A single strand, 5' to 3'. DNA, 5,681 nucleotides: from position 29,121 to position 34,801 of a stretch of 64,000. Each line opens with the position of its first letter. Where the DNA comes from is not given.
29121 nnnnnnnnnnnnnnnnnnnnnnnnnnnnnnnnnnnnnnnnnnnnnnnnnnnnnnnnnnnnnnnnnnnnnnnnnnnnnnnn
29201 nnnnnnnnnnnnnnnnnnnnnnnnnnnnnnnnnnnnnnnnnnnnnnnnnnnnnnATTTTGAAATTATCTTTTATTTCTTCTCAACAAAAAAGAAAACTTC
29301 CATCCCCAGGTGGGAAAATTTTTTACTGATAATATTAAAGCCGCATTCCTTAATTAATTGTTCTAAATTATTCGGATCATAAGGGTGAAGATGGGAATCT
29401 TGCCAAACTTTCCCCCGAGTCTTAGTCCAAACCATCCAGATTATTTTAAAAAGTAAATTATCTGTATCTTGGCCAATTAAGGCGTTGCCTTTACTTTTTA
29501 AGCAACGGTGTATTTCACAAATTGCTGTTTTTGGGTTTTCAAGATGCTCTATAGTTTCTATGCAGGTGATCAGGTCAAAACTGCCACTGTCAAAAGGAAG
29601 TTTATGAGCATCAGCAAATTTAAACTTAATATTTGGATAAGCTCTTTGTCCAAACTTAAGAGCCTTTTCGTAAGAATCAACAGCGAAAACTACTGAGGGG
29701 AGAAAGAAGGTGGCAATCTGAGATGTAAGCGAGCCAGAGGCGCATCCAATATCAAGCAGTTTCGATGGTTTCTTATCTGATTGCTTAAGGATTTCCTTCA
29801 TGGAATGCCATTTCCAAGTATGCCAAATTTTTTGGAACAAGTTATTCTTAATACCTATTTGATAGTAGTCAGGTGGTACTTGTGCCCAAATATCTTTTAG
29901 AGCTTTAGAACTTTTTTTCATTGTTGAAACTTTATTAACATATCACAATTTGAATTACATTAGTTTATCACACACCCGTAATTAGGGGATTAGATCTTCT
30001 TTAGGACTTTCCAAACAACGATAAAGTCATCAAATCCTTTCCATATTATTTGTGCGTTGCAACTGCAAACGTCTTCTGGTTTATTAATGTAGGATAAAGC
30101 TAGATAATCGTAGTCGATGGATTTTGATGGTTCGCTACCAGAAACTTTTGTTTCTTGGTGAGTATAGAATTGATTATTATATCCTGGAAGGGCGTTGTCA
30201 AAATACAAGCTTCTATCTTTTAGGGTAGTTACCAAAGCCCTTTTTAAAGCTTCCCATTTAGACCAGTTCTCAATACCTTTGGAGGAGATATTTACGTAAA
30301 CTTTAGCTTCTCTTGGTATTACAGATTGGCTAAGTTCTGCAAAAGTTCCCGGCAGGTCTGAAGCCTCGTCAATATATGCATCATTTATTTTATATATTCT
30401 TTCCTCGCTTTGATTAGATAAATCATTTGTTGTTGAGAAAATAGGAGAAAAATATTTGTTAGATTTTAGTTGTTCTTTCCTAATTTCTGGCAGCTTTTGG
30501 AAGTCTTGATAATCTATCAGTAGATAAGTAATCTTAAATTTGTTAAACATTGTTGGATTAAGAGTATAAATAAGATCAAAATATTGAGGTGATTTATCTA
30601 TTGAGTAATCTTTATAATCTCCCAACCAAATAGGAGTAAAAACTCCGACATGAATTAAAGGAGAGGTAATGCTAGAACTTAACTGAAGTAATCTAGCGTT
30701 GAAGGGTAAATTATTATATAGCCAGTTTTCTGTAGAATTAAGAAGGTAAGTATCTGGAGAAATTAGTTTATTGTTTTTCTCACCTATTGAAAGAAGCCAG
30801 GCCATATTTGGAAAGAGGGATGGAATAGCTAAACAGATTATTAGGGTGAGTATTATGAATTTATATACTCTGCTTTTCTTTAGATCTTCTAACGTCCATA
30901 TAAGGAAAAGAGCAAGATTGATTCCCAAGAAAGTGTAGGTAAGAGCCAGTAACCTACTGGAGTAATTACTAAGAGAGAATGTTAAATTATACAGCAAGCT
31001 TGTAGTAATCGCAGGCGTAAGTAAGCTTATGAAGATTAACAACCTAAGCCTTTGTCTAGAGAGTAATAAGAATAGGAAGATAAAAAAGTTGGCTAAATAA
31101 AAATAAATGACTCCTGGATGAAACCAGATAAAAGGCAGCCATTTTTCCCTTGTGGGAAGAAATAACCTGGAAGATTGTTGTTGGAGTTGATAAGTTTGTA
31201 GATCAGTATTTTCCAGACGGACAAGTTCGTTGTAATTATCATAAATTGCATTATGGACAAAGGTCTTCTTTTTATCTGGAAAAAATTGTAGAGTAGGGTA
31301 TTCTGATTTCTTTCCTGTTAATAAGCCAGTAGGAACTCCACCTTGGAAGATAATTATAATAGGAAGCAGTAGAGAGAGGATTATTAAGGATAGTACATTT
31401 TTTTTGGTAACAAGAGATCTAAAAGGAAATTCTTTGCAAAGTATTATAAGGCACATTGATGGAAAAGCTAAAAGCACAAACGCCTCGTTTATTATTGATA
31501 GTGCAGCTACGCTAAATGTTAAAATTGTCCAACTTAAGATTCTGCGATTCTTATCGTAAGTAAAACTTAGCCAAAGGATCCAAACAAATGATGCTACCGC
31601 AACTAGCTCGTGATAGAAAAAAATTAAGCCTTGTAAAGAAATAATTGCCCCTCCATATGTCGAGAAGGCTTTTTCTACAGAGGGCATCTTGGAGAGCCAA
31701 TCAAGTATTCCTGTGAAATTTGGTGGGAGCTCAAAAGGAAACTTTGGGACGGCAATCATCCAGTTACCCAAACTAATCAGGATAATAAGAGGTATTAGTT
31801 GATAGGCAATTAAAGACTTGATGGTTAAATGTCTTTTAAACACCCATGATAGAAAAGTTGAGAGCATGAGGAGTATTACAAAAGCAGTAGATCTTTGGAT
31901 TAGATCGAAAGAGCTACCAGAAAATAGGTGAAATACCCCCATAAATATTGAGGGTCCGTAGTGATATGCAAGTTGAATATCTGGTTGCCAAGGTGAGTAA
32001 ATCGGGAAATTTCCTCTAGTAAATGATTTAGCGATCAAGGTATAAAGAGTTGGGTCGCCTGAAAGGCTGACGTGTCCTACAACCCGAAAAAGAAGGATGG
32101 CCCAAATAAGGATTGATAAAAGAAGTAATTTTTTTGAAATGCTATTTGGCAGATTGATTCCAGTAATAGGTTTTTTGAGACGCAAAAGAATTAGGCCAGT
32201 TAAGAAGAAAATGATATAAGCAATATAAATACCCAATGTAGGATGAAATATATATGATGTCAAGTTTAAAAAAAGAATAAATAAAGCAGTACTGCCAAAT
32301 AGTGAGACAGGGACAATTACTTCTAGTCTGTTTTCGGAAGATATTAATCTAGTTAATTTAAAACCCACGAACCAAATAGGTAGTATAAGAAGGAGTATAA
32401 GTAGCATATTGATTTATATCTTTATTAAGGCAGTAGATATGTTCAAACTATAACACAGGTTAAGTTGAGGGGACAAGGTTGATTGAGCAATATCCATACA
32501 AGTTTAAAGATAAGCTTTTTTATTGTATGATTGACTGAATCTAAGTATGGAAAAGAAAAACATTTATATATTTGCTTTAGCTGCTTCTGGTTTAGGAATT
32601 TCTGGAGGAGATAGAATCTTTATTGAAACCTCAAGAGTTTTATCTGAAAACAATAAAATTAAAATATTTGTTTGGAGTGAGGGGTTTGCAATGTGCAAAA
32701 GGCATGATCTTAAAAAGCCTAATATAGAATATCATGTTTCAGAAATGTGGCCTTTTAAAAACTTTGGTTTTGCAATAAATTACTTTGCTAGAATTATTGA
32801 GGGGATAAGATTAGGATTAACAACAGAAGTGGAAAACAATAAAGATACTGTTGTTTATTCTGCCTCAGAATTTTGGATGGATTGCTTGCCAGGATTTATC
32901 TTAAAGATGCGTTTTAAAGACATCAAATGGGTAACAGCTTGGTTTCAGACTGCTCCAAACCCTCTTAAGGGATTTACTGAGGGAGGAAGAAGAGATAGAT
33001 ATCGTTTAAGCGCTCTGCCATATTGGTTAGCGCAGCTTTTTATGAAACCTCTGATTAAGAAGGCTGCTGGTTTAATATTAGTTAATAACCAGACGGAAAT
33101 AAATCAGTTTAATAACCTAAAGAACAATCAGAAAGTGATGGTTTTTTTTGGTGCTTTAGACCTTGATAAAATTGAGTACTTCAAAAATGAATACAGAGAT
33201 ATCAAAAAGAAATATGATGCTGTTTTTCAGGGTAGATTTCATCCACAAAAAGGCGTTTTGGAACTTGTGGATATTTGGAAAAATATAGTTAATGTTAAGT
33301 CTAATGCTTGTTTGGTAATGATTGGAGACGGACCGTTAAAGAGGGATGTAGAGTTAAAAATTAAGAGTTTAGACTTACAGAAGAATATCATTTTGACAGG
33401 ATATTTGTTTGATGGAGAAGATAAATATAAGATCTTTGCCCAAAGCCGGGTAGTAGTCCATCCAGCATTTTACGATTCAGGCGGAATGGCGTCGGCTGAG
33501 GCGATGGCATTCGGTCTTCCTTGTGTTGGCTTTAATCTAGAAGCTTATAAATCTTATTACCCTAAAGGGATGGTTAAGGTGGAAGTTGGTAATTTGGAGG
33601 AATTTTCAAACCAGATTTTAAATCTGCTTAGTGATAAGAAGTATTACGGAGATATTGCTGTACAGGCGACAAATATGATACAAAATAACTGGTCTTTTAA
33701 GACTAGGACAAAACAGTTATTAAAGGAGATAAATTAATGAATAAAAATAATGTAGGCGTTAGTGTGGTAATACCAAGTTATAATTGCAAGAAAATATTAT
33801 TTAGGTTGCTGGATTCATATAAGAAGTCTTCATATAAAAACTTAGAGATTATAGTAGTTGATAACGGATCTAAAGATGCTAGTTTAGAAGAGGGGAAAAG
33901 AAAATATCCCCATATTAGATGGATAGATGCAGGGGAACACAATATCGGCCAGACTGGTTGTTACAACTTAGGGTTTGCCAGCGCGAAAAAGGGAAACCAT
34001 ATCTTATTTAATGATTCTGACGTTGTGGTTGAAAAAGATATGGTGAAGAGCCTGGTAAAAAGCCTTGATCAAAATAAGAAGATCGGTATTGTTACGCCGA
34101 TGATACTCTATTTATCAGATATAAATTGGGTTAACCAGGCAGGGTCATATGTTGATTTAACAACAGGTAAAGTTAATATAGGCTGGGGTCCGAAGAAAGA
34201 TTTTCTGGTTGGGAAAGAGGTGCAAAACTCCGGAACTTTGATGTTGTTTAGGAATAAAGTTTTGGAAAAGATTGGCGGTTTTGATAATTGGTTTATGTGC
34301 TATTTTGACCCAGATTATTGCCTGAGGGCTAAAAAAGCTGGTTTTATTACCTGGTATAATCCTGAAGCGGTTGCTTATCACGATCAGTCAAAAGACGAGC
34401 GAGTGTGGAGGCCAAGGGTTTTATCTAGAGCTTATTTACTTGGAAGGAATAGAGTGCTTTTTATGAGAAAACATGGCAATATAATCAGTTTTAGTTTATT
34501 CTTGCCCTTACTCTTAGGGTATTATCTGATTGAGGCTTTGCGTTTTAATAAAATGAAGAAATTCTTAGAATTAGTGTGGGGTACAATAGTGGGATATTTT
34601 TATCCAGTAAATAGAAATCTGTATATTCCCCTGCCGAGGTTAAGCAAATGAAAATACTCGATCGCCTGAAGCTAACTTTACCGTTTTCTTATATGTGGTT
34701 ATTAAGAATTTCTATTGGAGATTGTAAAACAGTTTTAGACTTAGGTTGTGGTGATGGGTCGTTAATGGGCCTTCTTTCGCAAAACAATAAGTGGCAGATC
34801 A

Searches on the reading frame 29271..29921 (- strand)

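Call 77: search_protein_families(library=pfam, proteins=[window:29271-29921:-], max_evalue=0.00001)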
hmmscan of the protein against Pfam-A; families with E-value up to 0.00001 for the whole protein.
window:29271-29921:- (216 aa): 8 families
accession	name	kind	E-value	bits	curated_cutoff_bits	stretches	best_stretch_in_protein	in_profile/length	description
PF08241.18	Methyltransf_11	-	8.2e-21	74.9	21.2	1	56-148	1-94/95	Methyltransferase domain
PF13489.12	Methyltransf_23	-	5.4e-19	69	27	1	44-199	13-163/164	Methyltransferase domain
PF13649.12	Methyltransf_25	-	1.2e-17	64.8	27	1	56-145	2-97/97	Methyltransferase domain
PF13847.12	Methyltransf_31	-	4.6e-15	56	27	1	51-149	3-109/145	Methyltransferase domain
PF08242.18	Methyltransf_12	-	4.5e-12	47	30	1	56-145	1-96/98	Methyltransferase domain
PF01209.24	Ubie_methyltran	-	4.9e-12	46.1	20.1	1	6-149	7-151/233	ubiE/COQ5 methyltransferase family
PF05219.18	DREV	-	3.9e-07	29.9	26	1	44-149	87-186/265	DREV methyltransferase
PF03141.22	Methyltransf_29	-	6e-07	28.8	23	1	41-149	105-217/506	Putative S-adenosyl-L-methionine-dependent methyltransferase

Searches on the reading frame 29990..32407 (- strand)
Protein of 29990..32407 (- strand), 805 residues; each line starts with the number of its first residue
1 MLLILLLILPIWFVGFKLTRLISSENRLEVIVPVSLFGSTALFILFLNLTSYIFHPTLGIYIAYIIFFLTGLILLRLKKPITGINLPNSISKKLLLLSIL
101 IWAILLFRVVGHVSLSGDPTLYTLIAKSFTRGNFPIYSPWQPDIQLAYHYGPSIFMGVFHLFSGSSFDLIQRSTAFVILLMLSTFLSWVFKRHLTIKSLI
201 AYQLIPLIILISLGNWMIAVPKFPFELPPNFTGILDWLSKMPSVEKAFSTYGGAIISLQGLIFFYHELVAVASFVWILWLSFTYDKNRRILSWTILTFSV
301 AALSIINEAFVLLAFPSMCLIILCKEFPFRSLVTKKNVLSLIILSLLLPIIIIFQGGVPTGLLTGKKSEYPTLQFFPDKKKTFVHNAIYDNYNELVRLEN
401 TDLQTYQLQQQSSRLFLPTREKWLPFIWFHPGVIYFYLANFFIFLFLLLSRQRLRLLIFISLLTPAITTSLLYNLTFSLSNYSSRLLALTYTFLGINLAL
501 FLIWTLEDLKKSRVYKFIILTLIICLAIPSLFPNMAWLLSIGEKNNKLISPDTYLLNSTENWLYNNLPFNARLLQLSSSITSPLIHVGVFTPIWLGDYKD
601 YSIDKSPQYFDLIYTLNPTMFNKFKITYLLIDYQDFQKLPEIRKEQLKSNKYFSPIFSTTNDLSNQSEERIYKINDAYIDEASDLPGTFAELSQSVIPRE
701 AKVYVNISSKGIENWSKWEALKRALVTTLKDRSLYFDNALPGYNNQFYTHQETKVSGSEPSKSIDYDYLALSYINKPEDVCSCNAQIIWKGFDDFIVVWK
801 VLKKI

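Call 8: search_protein_families(library=pfam, proteins=[window:29990-32407:-], max_evalue=0.01)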
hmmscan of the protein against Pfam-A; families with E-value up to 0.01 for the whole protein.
window:29990-32407:- (805 aa): 0 families

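Call 41: search_protein_families(library=pfam, proteins=[window:29990-32407:-], max_evalue=5)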
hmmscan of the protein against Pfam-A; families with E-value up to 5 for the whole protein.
window:29990-32407:- (805 aa): 1 family
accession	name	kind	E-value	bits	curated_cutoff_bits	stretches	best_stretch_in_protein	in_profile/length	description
PF11028.14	TMEM260-like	-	0.025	14.8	24.2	1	271-327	119-175/179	Protein O-mannosyl-transferase TMEM260-like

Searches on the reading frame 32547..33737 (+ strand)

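Call 8: search_protein_families(library=pfam, proteins=[window:32547-33737:+], max_evalue=0.01)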
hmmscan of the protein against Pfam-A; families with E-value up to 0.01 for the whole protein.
window:32547-33737:+ (396 aa): 3 families
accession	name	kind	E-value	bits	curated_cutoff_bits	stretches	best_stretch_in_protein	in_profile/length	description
PF00534.26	Glycos_transf_1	-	3.2e-24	85.8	26.4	1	215-374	8-169/172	Glycosyl transferases group 1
PF13692.12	Glyco_trans_1_4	-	1.3e-23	84.3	27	1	225-363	4-142/142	Glycosyl transferases group 1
PF13524.12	Glyco_trans_1_2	-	0.0052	17.2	25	1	289-392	36-143/144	Glycosyl transferase-like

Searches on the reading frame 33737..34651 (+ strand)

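Call 8: search_protein_families(library=pfam, proteins=[window:33737-34651:+], max_evalue=0.01)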
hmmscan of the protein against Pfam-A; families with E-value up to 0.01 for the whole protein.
window:33737-34651:+ (304 aa): 5 families
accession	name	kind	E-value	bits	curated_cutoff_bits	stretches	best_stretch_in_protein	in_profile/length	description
PF00535.33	Glycos_transf_2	-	2.2e-22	80.2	23.3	1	9-179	1-167/168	Glycosyl transferase family 2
PF13641.12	Glyco_tranf_2_3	-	5.6e-19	69.5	27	1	8-217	3-213/230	Glycosyltransferase like family 2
PF10111.15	Glyco_tranf_2_2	-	2.7e-12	47.2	27.3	1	9-218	1-219/276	Glycosyltransferase like family 2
PF13506.12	Glyco_transf_21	-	2.1e-08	34.3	21.7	1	85-184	30-122/174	Glycosyl transferase family 21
PF13632.12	Glyco_trans_2_3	-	2.1e-07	31.4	27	1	88-263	1-176/198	Glycosyl transferase family group 2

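Call 90: search_protein_families(library=ncbifam, proteins=[window:33737-34651:+], max_evalue=0.001)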
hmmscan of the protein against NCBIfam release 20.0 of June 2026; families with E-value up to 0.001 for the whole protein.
window:33737-34651:+ (304 aa): 22 families
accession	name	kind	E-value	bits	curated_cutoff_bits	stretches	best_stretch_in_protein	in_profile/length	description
TIGR03965.1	mycofact_glyco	equivalog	1.2e-22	80.5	280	1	7-224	75-289/467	mycofactocin biosynthesis glycosyltransferase MftF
NF041875.1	EPS_EpsD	equivalog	7.4e-19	68.3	370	1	8-248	1-236/325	exopolysaccharide biosynthesis glycosyltransferase EpsD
TIGR03937.1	PgaC_IcaA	equivalog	4.1e-18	65.5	422.3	1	5-214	44-249/407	poly-beta-1,6-N-acetyl-D-glucosamine synthase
TIGR01556.1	rhamnosyltran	subfamily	8.8e-17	61.2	200.55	1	25-284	11-279/281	rhamnosyltransferase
NF038299.1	EPS_HpsN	equivalog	1.3e-15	57.2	425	1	8-215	3-220/317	hormogonium polysaccharide biosynthesis glycosyltransferase HpsN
NF007482.0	PRK10073.1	equivalog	3.2e-15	56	423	1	2-110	2-110/334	glycosyltransferase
TIGR03111.1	glyc2_xrt_Gpos1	hypoth_equivalog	1.6e-11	43.7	363.95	1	8-135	51-179/439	TIGR03111 family XrtG-associated glycosyltransferase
TIGR04283.1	glyco_like_mftF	equivalog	9e-10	38.5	182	1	8-117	1-105/221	TIGR04283 family arsenosugar biosynthesis glycosyltransferase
NF047683.1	TeichurnBiosyTuaG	equivalog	1.5e-09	37.8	400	1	1-113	1-114/252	teichuronic acid biosynthesis protein TuaG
NF050050.1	ProtGlycPglI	equivalog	1.9e-09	37.4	500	1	8-115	4-113/306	GalNAc(5)-diNAcBac-PP-undecaprenol beta-1,3-glucosyltransferase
NF045692.1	OglycostaseCruG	equivalog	2.3e-08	33.4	600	1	7-185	42-224/386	2'-O-glycosyltransferase CruG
NF041394.1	GtaseAglG_Halo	equivalog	3.2e-08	33.2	440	1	8-185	3-177/304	glucosyl-dolichyl phosphate glucuronosyltransferase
NF053739.1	GlytfEpsEBac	equivalog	1e-07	31.2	450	1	8-123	3-121/265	glycosyltransferase EpsE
NF038302.1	EPS_HpsE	equivalog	3.1e-07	29.7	300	1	8-121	3-122/307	hormogonium polysaccharide biosynthesis glycosyltransferase HpsE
TIGR03472.1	HpnI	equivalog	4e-07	29.2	310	1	82-185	123-221/373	bacteriohopanetetrol glucosamine biosynthesis glycosyltransferase HpnI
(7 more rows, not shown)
